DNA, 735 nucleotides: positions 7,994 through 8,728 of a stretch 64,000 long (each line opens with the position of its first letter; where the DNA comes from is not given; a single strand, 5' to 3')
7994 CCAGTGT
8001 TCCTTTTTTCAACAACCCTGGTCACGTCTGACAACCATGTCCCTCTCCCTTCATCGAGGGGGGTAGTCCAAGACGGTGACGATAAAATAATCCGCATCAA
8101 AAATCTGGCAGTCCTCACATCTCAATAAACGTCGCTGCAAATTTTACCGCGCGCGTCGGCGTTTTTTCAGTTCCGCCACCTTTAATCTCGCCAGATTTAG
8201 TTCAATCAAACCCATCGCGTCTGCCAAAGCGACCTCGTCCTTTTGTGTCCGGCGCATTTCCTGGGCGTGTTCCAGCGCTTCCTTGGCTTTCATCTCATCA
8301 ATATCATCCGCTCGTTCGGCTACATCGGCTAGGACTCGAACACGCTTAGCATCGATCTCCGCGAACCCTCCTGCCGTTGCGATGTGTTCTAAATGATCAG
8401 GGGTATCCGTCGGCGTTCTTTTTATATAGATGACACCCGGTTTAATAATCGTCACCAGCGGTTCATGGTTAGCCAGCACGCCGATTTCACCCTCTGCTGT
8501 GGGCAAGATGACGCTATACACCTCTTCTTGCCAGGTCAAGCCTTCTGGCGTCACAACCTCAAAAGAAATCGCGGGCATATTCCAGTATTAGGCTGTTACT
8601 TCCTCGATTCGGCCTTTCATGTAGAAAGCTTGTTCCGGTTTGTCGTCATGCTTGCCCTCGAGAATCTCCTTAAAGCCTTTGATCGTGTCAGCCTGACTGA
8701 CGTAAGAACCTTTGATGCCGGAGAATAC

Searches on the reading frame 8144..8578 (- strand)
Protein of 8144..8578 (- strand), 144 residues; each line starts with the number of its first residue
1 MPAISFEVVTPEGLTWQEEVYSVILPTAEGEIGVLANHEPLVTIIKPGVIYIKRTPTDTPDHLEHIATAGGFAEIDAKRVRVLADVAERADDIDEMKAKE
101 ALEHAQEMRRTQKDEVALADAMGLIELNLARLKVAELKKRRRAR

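Call 84: search_protein_families(library=pfam, proteins=[window:8144-8578:-], max_evalue=0.001)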
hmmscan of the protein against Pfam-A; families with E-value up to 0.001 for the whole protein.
window:8144-8578:- (144 aa): 1 family
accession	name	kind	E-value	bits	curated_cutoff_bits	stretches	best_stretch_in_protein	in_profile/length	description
PF02823.21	ATP-synt_DE_N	-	3.2e-24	85.2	27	1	5-87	2-80/80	ATP synthase, Delta/Epsilon chain, beta-sandwich domain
